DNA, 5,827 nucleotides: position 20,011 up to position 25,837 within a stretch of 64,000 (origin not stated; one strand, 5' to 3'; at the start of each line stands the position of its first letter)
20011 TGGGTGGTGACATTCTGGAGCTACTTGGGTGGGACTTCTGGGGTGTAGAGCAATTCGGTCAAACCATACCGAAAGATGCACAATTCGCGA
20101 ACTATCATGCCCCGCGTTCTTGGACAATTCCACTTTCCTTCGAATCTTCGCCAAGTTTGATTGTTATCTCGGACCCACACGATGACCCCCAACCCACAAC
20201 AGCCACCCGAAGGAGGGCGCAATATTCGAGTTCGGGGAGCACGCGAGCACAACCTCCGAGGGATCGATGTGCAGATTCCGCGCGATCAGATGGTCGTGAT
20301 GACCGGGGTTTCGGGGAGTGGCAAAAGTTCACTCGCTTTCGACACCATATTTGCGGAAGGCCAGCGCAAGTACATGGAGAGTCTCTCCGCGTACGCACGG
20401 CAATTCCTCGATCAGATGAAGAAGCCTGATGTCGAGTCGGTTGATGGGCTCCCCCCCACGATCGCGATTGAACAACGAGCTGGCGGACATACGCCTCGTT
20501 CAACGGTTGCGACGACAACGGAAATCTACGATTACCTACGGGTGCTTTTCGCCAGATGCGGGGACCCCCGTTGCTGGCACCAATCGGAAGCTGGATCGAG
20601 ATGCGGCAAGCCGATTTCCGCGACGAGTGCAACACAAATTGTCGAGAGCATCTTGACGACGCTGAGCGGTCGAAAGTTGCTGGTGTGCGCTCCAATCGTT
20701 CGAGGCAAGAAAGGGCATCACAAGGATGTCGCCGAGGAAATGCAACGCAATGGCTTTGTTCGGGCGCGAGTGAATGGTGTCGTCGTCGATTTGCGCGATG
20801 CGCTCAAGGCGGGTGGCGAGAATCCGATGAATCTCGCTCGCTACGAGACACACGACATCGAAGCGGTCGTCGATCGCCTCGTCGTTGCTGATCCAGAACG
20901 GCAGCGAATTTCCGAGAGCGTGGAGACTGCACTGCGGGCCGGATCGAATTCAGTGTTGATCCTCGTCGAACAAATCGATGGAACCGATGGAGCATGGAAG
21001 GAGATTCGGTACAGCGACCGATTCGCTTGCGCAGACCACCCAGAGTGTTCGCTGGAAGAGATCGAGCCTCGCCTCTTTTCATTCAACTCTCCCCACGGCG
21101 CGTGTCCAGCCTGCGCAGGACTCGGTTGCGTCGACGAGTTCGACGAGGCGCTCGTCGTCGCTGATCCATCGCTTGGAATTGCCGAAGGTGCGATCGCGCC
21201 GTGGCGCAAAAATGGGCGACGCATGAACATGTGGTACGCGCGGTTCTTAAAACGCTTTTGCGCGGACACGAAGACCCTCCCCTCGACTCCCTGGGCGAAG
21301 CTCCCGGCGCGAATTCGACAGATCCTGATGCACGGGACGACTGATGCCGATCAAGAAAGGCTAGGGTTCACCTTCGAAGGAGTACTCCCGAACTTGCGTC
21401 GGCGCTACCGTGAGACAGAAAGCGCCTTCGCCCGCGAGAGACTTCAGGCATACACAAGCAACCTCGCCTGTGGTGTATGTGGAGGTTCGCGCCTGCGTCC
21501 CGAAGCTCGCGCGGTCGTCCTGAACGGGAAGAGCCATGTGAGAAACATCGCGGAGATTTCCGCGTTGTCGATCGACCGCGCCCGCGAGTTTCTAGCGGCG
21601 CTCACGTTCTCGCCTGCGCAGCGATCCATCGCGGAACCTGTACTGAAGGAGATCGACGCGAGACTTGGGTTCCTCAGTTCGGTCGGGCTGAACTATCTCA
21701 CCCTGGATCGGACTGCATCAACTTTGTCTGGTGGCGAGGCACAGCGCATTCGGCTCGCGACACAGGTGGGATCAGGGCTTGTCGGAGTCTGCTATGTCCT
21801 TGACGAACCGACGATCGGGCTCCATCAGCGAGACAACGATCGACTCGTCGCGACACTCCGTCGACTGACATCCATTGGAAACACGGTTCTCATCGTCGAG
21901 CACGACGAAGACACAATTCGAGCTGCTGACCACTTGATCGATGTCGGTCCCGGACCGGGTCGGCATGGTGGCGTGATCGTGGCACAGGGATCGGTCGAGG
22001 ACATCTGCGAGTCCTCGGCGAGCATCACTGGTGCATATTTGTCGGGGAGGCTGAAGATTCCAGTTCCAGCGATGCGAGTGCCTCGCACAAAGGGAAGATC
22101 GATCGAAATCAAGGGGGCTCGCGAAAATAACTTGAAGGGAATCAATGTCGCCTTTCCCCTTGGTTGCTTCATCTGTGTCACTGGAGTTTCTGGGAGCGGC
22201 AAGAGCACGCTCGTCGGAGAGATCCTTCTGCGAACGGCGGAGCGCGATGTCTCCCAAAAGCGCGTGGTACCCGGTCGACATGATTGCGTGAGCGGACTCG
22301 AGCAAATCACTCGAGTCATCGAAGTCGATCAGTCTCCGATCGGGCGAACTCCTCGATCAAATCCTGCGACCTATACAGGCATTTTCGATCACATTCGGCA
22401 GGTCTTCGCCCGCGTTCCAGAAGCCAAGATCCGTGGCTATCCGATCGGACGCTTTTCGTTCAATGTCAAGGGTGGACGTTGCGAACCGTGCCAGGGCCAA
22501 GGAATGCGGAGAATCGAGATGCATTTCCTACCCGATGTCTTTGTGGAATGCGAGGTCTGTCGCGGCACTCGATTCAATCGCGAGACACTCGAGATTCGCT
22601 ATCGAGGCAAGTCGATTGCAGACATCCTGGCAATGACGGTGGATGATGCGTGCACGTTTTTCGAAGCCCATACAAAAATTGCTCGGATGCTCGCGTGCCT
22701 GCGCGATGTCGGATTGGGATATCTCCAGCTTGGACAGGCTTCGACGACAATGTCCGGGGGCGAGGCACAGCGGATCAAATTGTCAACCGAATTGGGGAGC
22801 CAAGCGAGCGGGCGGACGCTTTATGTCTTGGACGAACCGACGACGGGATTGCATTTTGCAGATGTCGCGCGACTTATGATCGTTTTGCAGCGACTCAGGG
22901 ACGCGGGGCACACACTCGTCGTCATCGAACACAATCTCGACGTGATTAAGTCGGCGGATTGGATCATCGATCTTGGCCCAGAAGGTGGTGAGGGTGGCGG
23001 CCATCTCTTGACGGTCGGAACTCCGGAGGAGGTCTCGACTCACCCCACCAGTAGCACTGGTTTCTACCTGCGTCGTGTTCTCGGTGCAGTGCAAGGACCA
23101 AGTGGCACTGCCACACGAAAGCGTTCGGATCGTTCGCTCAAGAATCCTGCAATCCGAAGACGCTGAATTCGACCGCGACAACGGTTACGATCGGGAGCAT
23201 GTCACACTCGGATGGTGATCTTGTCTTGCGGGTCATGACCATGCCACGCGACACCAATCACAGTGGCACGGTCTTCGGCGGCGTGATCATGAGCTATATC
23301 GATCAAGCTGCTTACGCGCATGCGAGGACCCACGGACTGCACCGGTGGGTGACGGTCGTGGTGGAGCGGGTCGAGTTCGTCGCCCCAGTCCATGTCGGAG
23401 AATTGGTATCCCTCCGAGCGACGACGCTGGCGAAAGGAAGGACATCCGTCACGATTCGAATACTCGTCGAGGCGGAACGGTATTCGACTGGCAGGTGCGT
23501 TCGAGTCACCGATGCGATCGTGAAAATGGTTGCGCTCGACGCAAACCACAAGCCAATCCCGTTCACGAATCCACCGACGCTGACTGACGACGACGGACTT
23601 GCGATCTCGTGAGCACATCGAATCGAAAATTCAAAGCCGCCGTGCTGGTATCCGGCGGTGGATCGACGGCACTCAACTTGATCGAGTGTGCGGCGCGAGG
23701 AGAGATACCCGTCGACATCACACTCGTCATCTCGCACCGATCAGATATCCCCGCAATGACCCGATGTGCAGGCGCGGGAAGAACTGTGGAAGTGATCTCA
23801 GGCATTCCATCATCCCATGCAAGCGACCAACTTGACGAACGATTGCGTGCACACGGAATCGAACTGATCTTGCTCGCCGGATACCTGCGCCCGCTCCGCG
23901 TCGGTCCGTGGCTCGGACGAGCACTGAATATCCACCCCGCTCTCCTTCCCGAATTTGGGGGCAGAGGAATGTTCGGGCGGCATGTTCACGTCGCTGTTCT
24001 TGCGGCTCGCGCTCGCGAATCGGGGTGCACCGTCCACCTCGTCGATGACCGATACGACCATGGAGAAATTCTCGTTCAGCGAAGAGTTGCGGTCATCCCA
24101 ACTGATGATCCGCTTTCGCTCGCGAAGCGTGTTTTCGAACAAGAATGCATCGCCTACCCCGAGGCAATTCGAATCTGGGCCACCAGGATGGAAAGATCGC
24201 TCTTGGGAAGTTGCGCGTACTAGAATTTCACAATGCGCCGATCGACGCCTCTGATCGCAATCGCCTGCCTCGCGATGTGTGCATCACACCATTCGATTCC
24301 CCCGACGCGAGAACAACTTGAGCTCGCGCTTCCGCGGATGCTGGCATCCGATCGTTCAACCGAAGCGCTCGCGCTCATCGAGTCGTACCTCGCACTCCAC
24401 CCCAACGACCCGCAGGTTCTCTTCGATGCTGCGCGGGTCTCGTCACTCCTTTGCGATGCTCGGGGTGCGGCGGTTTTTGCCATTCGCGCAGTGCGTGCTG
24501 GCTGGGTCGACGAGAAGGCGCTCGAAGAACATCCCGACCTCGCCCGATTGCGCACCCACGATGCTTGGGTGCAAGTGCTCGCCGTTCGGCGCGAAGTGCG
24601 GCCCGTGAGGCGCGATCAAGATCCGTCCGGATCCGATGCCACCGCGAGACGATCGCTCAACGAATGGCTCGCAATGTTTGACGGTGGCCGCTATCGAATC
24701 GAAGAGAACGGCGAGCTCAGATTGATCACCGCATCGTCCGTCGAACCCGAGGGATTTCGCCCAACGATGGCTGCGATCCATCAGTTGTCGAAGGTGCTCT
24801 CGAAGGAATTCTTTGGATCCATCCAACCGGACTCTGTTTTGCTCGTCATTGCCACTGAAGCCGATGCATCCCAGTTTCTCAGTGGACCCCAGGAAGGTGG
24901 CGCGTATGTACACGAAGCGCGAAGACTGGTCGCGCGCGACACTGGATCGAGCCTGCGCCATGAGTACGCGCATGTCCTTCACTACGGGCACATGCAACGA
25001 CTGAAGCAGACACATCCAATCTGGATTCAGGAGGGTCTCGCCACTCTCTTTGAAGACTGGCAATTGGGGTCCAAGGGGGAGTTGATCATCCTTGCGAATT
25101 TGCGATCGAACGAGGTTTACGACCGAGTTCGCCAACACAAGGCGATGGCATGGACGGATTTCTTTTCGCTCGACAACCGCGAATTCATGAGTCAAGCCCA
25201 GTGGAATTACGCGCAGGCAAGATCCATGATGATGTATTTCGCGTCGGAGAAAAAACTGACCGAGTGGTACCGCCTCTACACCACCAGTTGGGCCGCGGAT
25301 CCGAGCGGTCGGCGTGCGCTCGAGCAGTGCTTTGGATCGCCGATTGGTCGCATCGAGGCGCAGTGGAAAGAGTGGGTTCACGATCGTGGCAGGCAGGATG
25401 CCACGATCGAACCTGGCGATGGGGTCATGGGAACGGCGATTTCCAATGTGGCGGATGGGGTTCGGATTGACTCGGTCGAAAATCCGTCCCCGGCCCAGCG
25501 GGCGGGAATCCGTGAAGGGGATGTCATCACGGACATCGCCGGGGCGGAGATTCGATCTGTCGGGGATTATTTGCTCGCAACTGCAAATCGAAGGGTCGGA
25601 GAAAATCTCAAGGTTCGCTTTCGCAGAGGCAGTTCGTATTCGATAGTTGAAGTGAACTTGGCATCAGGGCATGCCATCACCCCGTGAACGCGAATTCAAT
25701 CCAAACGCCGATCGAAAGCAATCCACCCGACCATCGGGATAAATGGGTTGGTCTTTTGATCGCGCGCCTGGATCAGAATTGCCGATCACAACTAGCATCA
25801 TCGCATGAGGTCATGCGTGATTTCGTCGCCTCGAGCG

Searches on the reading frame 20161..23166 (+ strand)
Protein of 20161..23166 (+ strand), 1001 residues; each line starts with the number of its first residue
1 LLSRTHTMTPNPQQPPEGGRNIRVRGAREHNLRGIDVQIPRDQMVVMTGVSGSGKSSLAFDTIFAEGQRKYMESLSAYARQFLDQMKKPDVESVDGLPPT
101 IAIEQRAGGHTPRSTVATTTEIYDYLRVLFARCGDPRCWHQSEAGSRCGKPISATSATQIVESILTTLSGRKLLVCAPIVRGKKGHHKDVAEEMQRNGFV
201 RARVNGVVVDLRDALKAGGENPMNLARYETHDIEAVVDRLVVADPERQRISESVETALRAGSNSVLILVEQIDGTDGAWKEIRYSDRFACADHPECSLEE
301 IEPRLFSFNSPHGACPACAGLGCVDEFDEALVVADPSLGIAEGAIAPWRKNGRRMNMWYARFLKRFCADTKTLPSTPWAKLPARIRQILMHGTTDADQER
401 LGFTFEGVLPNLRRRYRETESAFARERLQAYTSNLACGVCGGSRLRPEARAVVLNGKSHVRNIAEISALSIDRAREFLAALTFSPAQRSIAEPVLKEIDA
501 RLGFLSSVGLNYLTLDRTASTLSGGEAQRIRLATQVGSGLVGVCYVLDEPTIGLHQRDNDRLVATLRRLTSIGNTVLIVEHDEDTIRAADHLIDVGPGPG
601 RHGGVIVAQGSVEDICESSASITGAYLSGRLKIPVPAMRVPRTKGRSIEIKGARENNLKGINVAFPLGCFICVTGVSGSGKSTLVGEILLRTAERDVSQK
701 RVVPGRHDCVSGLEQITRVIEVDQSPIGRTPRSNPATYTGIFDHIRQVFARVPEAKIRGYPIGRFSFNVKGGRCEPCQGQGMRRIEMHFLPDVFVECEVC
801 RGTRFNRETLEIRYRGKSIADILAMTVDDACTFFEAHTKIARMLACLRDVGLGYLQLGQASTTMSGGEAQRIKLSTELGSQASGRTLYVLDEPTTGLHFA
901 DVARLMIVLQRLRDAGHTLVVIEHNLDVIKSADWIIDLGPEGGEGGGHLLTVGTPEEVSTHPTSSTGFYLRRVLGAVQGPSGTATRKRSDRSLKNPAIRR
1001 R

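Call 21: search_protein_families(library=pfam, proteins=[window:20161-23166:+], max_evalue=0.001)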
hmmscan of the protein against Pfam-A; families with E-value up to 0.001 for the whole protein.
window:20161-23166:+ (1001 aa): 13 families
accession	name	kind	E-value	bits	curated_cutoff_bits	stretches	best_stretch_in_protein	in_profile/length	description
PF17760.6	UvrA_inter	-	5e-28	97.6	23.3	1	156-270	2-108/109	UvrA interaction domain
PF17755.6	UvrA_DNA-bind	-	2.7e-25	89.3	23.2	1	328-429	1-109/110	UvrA DNA-binding domain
PF00005.33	ABC_tran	-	1.2e-16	61.9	25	0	826-895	75-137/137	ABC transporter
PF02463.25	SMC_N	-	4.9e-09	36.4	40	0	863-936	136-209/220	RecF/RecN/SMC N terminal domain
PF13191.12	AAA_16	-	2e-07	32.1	32.6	0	669-699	25-52/167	AAA ATPase domain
PF13555.12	AAA_29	-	6.3e-07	29.5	27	0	33-58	13-38/61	P-loop containing region of AAA domain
PF13304.12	AAA_21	-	4.3e-06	27.4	27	0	865-921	239-295/304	AAA domain, putative AbiEii toxin, Type IV TA system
PF20703.3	nSTAND1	-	2.3e-05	24.6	27.1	0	28-59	19-50/379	Novel STAND NTPase 1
PF05729.18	NACHT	-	3.5e-05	24.1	26.7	0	671-701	3-33/167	NACHT domain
PF13671.12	AAA_33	-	0.00021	22.1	27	0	44-59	1-16/143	AAA domain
PF03193.22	RsgA_GTPase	-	0.00028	21.2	30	0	669-700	107-140/174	RsgA GTPase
PF01583.26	APS_kinase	-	0.0005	20.6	21.1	0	668-688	2-22/152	Adenylylsulphate kinase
PF13401.12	AAA_22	-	0.00073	20.3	27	0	670-700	7-37/130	AAA domain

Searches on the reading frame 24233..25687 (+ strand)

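Call 22: search_protein_families(library=pfam, proteins=[window:24233-25687:+], max_evalue=0.001)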
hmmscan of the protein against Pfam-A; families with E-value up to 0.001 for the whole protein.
window:24233-25687:+ (484 aa): 4 families
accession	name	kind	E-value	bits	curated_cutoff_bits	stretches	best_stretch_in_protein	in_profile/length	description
PF13180.12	PDZ_2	-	2.6e-11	44.1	27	1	397-476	1-80/80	PDZ domain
PF17820.7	PDZ_6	-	3.8e-07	30.2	27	1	412-447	2-37/54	PDZ domain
PF07607.17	DUF1570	-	4.2e-07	30.8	22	1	240-347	4-117/129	Protein of unknown function (DUF1570)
PF00595.29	PDZ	-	9.7e-07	29.5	23.2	1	392-461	4-78/81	PDZ domain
